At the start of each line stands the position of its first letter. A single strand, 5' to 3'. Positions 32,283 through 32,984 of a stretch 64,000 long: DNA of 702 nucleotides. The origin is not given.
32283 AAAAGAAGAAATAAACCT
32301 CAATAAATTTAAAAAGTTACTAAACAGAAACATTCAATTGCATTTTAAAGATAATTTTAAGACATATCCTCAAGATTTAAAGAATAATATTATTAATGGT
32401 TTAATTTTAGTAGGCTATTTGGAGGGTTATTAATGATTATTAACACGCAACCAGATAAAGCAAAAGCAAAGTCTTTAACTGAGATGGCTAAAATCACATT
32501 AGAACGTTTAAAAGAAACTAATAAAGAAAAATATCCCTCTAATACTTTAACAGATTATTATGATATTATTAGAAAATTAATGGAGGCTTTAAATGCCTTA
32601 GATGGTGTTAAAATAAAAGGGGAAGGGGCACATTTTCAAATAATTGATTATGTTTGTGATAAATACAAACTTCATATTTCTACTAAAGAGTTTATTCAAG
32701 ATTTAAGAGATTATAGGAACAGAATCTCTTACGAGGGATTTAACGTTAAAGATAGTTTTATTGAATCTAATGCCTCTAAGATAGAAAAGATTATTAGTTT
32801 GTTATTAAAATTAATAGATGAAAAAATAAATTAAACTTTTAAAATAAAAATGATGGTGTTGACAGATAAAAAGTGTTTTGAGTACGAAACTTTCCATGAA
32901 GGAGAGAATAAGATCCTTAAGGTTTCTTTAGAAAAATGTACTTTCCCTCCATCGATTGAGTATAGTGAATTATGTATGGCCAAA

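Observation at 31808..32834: HEPN/MNT toxin-antitoxin-like pair with tandemly duplicated promoter/5' region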

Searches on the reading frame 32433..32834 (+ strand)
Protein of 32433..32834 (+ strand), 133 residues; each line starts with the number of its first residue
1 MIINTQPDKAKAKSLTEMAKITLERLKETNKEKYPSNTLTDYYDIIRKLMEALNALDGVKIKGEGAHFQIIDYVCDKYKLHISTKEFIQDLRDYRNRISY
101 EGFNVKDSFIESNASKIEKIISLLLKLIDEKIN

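Call 3: search_protein_families(library=pfam, proteins=[window:32433-32834:+], max_evalue=0.1)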
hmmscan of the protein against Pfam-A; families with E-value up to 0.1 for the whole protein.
window:32433-32834:+ (133 aa): 2 families
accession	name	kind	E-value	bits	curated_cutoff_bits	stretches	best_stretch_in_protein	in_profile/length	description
PF09351.15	DUF1993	-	0.0072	16.8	23.4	1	13-90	54-131/161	Domain of unknown function (DUF1993)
PF08393.18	DHC_N2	-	0.024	13.9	31.9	1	15-130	109-223/403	Dynein heavy chain, N-terminal region 2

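Call 9: search_protein_families(library=ncbifam, proteins=[window:32433-32834:+], max_evalue=0.1)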
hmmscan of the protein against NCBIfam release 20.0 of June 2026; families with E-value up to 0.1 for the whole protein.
window:32433-32834:+ (133 aa): 1 family
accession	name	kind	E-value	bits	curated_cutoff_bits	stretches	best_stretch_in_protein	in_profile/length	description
NF009592.0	PRK13033.1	equivalog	0.039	13.8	225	1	14-66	42-100/133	FPRL1 inhibitory protein FLIPr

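Call 10: search_protein_families(library=padloc, proteins=[window:32433-32834:+], max_evalue=1)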
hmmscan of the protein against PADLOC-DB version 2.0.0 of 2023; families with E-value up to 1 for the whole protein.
window:32433-32834:+ (133 aa): 4 families
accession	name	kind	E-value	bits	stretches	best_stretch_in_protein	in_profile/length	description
PDLC04375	PDC-M05B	-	0.0007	17.9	1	5-108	26-129/151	-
PDLC04379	PDC-M05B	-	0.0052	14.8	1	50-129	58-138/147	-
PDLC04378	PDC-M05B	-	0.0056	14.9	1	10-112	23-127/153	-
PDLC04376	PDC-M05B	-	0.0057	14.9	1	64-128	54-118/121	-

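Call 11: search_solved_structures(query=window:32433-32834:+, max_evalue=10, show_alignments=3)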
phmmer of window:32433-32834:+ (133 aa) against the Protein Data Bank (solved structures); distinct sequences matched with E-value up to 10: 2.
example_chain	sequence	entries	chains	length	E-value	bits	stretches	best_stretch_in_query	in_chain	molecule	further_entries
5j73_A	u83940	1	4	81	0.14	15.9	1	4-56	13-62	protein design 2L4HC2_9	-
6y07_A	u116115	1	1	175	0.19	15.4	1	4-56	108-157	sohair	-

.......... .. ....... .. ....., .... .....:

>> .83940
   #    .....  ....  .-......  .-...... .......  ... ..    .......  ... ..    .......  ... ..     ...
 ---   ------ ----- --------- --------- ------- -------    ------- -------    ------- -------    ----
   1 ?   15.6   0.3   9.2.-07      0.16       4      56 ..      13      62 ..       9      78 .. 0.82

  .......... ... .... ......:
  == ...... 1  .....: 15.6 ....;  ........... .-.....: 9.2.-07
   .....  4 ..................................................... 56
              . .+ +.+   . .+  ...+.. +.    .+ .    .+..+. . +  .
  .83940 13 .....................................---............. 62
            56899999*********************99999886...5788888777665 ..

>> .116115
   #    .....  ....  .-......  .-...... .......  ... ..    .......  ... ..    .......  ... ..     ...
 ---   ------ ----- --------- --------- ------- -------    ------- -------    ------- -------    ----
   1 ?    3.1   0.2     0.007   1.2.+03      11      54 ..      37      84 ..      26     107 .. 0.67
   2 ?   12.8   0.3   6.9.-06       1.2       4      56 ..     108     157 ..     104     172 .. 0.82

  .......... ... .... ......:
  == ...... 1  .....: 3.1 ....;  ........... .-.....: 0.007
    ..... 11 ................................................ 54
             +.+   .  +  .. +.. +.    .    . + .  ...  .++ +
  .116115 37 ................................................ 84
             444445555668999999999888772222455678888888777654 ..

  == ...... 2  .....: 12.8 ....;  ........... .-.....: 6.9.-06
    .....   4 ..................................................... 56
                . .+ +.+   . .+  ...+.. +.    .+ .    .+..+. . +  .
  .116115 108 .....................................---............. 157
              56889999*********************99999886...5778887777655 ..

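Call 13: find_homologous_proteins(query=window:32433-32834:+, max_evalue=0.001)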
Query window:32433-32834:+ (133 aa): 474 proteins with E <= 0.001 among 493 candidates; the best 120 are listed.
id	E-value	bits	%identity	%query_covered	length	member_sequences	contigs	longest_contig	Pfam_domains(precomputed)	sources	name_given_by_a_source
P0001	8.8e-72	257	90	100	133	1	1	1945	-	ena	-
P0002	1.5e-71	256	93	92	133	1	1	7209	-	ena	-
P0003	1.5e-71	256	90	100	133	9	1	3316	-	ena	-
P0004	5.6e-66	238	82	100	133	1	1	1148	-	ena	-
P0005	1.5e-61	224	78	99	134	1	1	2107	-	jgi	jgi:hypothetical protein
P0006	4.4e-56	206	72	99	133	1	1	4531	-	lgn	-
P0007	1.2e-55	205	72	99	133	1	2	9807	-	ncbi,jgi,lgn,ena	-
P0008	1.4e-55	205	70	99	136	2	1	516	-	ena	-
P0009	2.6e-55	204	71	100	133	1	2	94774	-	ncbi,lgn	-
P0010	3.2e-55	204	71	100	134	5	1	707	-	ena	-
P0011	4.1e-55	203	73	99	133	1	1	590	-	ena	-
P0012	6.5e-55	203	72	99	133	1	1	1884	-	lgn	-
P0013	6.9e-55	202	72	99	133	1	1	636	-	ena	-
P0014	7.4e-55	202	71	99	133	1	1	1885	-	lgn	-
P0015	8.6e-55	202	71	100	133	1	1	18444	-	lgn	-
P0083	1.4e-44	169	61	100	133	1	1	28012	-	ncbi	ncbi:MAG: hypothetical protein V1734_06745 [Nanoarchaeota archaeon]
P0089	4.4e-44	168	61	96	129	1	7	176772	-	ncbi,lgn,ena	-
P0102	2.7e-43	165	62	100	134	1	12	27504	-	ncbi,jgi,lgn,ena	-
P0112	1.4e-42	163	61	93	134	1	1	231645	-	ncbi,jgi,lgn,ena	-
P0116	2.3e-42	162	64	80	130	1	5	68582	-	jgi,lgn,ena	-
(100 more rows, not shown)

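Call 15: find_encoding_contigs(protein=P0112, flank=6000, max_places=2)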
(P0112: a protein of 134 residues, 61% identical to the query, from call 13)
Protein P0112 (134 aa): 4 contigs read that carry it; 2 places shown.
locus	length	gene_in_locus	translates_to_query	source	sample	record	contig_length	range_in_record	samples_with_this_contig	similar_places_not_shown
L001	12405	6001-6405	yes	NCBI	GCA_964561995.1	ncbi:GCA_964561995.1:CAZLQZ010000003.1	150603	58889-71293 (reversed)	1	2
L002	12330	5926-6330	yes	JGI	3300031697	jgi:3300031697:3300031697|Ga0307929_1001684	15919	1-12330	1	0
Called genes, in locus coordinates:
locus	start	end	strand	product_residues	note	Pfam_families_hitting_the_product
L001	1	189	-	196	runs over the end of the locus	-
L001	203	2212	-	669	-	PF14551:MCM_N (weak), PF17207:MCM_OB, PF00493:MCM, PF01078:Mg_chelatase (weak), PF17855:MCM_lid, PF21100:WHD_MCM (weak)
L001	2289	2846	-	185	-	PF00352:TBP, PF11858:DUF3378 (faint), PF00352:TBP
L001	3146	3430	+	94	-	-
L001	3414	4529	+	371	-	PF00266:Aminotran_5, PF01053:Cys_Met_Meta_PP, PF01212:Beta_elim_lyase (faint)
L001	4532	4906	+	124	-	PF01592:NifU_N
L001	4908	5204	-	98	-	-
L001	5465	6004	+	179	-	PF01909:NTP_transf_2, PF18765:Polbeta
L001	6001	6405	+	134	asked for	-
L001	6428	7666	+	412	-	PF04055:Radical_SAM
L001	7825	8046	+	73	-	-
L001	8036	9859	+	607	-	-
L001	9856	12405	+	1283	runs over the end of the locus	-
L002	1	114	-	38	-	?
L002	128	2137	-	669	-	PF14551:MCM_N (weak), PF17207:MCM_OB, PF00493:MCM, PF01078:Mg_chelatase (weak), PF17855:MCM_lid, PF21100:WHD_MCM (weak)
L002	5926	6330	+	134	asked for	-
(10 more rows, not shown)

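Call 16: find_encoding_contigs(protein=P0089, flank=6000, max_places=2)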
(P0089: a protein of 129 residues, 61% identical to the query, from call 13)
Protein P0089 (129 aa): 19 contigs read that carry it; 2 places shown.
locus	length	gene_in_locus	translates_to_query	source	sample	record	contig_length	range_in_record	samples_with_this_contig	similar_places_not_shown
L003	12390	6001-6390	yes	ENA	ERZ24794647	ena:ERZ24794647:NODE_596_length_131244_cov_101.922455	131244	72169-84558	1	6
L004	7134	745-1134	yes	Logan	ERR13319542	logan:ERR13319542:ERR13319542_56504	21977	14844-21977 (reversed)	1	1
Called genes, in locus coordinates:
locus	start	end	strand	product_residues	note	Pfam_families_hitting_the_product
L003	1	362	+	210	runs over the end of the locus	PF00009:GTP_EFTU (weak), PF00735:Septin (weak), PF01926:MMR_HSR1, PF02421:FeoB_N (weak)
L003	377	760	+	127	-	PF09846:OapB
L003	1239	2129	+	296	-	PF04055:Radical_SAM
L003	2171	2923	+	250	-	PF01026:TatD_DNase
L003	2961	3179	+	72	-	-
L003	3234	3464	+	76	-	PF13459:Fer4_15, PF13370:Fer4_13 (weak)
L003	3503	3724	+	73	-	-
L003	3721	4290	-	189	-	PF01300:Sua5_yciO_yrdC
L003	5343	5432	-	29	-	-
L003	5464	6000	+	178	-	PF01909:NTP_transf_2, PF18765:Polbeta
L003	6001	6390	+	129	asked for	-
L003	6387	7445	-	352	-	PF05621:TniB, PF13191:AAA_16, PF00931:NB-ARC, PF24883:NPHP3_N (weak), PF05729:NACHT, PF13401:AAA_22, PF00004:AAA, PF22703:Cdc6_lid, +3 more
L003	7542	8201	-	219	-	PF05552:MS_channel_1st_1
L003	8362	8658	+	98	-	-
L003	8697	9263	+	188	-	-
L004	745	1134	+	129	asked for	-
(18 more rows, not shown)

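Call 17: find_encoding_contigs(protein=P0009, flank=6000, max_places=2)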
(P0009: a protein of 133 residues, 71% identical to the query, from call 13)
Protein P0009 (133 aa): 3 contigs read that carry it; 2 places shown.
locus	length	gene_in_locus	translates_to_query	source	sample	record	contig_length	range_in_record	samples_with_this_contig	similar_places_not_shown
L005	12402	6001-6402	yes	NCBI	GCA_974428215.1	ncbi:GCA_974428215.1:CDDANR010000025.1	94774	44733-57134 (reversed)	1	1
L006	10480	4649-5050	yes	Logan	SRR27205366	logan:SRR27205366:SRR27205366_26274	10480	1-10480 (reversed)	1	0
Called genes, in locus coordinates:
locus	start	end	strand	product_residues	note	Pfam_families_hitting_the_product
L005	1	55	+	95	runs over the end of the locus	-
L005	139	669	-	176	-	PF04472:SepF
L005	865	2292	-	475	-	-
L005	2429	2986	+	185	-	-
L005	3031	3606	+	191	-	-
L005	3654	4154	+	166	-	-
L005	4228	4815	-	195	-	-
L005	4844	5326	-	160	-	-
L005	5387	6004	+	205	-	PF01909:NTP_transf_2, PF18765:Polbeta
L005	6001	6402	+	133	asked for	-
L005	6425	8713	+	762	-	PF00437:T2SSE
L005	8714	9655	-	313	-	-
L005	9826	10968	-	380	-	PF01323:DSBA (faint), PF02683:DsbD_TM (weak)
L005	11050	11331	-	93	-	PF02001:DUF134, PF08281:Sigma70_r4_2 (weak)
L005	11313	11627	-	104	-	PF02579:Nitro_FeMo-Co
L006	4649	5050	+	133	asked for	-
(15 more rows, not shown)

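Call 24: search_solved_structures(query=A1, max_evalue=10, show_alignments=4)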
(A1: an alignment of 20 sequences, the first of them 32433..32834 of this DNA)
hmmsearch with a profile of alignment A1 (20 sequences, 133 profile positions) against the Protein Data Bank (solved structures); distinct sequences matched with E-value up to 10: 3.
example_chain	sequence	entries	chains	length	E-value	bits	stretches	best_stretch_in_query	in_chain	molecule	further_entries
5j73_A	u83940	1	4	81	0.023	17.9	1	4-71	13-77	protein design 2L4HC2_9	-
6y07_A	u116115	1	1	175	0.25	14.6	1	4-71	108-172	sohair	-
8w6e_A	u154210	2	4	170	8.8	9.6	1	10-53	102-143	HBC599 in complex with wFAP1.1 | wFAP1.1 structure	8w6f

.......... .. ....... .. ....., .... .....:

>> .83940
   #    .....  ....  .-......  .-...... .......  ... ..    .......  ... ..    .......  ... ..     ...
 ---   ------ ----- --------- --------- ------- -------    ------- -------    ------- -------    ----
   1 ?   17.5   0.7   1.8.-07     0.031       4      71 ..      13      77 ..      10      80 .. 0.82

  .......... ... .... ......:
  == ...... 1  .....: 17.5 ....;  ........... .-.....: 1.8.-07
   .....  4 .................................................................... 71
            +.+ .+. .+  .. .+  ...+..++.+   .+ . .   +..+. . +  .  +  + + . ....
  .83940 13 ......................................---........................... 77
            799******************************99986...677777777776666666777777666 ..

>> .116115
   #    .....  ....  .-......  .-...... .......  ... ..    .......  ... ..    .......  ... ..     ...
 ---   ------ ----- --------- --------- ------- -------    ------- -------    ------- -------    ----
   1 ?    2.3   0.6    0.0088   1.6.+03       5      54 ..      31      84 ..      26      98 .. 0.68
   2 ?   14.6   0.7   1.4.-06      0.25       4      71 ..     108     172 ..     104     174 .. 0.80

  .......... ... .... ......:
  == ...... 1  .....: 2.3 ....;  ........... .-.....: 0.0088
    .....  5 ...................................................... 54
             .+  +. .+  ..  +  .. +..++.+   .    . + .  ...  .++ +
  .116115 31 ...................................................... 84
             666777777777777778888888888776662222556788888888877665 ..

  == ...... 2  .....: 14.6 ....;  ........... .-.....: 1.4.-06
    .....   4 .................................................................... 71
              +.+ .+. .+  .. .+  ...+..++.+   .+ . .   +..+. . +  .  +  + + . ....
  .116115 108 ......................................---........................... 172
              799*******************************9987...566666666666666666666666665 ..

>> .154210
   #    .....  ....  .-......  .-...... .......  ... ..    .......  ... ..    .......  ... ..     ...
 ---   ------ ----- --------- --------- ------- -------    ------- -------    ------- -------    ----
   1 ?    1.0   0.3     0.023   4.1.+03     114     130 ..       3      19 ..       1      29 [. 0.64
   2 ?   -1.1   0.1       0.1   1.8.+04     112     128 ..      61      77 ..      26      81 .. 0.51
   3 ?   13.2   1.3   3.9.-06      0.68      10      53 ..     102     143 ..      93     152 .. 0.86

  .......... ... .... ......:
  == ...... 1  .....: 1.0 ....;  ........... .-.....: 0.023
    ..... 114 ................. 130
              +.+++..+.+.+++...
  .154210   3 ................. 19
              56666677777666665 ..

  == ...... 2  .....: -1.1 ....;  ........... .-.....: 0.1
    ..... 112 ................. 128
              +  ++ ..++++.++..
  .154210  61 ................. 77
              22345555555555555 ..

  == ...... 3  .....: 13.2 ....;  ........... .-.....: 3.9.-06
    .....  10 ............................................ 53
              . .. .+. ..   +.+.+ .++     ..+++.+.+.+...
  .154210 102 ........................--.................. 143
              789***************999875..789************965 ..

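Call 27: find_related_loci(query=A1, collection=genome_contigs, flank=2500)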
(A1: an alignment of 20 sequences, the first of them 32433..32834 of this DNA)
Query A1 (133 aa) in genome_contigs; peptide patterns used: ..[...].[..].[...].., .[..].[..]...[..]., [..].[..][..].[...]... (x = any residue, [..] = any of these).
139 stretches matched a pattern; 86 encode a relative of the query (tblastn E <= 1e-3); the best 80 are kept; 80 distinct loci.
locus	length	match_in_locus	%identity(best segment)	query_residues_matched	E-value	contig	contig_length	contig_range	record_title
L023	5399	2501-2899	94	1-133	6e-81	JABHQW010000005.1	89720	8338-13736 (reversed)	MAG: Candidatus Woesearchaeota archaeon isolate SI039_bin115 k141_912654, whole genome shotgun sequence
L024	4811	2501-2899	91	1-133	2e-79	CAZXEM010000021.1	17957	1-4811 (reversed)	MAG TPA_asm: uncultured Methanosarcinales archaeon isolate binchicken_co28_250 genome assembly, contig: NODE_2136_length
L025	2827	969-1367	71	1-133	2e-62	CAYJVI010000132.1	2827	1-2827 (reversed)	MAG TPA_asm: uncultured Methanosarcinales archaeon isolate ERP125453_co1_290 genome assembly, contig: NODE_52990_length_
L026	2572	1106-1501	69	1-132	2e-62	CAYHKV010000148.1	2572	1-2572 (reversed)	MAG TPA_asm: uncultured Methanosarcinales archaeon isolate ERP119705_co13_634 genome assembly, contig: NODE_56370_length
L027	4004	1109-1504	72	1-132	3e-60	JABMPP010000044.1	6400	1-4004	MAG: Candidatus Woesearchaeota archaeon isolate bin.305 k141_2295826, whole genome shotgun sequence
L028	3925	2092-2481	61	1-130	4e-52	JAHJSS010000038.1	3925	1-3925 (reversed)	MAG: Nanoarchaeota archaeon isolate OS_PC_MetaG.mb.26 OS_PC_MetaG.mb.26_k141_418218, whole genome shotgun sequence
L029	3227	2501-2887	60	1-129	4e-50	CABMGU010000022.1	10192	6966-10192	uncultured archaeon isolate LFW-252_3 genome assembly, contig: LFW2523_29, whole genome shotgun sequence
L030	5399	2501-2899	62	1-133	9e-50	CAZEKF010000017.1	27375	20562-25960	MAG TPA_asm: uncultured Methanosarcinales archaeon isolate SRP200020_co7_100 genome assembly, contig: NODE_1094_length_2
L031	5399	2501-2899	60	1-133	2e-49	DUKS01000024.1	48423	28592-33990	MAG TPA_asm: Nanoarchaeota archaeon isolate UBA9640 contig_330, whole genome shotgun sequence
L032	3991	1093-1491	60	1-133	2e-49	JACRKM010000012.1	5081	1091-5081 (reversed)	MAG: Candidatus Woesearchaeota archaeon isolate NC_groundwater_1855_Pr3_B-0.1um_47_8 SR-2_scaffold_141_190131, whole gen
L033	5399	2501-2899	56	1-133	3e-48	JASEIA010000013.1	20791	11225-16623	MAG: Nanoarchaeota archaeon isolate Yes70-37 NODE_13_length_20791_cov_5.540921, whole genome shotgun sequence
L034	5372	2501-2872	61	8-131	3e-48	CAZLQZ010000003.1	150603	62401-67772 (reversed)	MAG TPA_asm: uncultured Methanosarcinales archaeon isolate binchicken_co47_193 genome assembly, contig: NODE_39_length_1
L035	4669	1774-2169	56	1-132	7e-48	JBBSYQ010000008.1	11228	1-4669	MAG: Nanoarchaeota archaeon isolate H14-bin003_1 H14_bin003_1_000000000008, whole genome shotgun sequence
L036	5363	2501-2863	59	7-127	3e-47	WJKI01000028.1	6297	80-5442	MAG: Candidatus Woesearchaeota archaeon isolate Bin_473 k141_1975046, whole genome shotgun sequence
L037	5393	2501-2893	58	1-131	8e-47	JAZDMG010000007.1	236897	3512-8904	MAG: archaeon isolate MEGAHIT-group-0.639 k141_3390952, whole genome shotgun sequence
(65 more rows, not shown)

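Call 32: predict_structure(alignment_id=A1)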
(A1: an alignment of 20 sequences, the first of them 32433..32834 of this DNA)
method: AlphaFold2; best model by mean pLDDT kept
length: 133 residues; sequences in the alignment: 20
mean_pLDDT: 94.9   pTM: 0.90
mean pLDDT of the five models: 94.9, 94.7, 94.4, 93.9, 93.5
residues with pLDDT >= 90: 113; 70-90: 20; 50-70: 0; < 50: 0
segments of 3 or more residues with pLDDT < 50: none
pLDDT, mean of each block of 10 residues (from residue 1): 95 98 92 92 98 97 94 97 97 93 89 95 98 92
secondary structure, 60 per line:
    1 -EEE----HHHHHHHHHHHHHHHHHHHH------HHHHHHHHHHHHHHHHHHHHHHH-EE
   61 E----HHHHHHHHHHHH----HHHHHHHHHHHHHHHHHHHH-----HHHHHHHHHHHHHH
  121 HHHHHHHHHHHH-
elements in order: E2-4 H9-28 H35-57 E59-61 H66-77 H82-101 H107-132

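Call 34: search_protein_representatives(alignment_id=A1)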
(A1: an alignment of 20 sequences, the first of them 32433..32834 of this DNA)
Query: 20 sequences, 133 profile positions. Proteins with E-value up to 0.001 (for the whole library): 372; up to 1e-10: 159; up to 1e-30: 22. The best 150 are listed.
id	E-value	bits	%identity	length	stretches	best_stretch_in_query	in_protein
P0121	7.3e-51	187.9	-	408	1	1-132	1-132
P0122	4.7e-48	178.8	-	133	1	1-131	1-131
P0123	1.1e-46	174.4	-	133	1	3-129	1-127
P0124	2.4e-46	173.3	-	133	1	4-130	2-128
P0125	9.7e-46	171.3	-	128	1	1-127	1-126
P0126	2.7e-40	153.7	-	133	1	1-128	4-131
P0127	3.7e-40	153.2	-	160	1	1-131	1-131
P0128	7.2e-40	152.3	-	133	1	1-128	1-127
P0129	1.1e-37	145.3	-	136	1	3-130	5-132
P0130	8.3e-37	142.4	-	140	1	1-130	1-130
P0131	1.1e-36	142.0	-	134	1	4-129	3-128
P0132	4.1e-36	140.2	-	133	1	1-131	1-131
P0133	6.0e-36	139.6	-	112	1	18-125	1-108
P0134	3.7e-35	137.1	-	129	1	5-125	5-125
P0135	7.4e-33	129.6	-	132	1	1-131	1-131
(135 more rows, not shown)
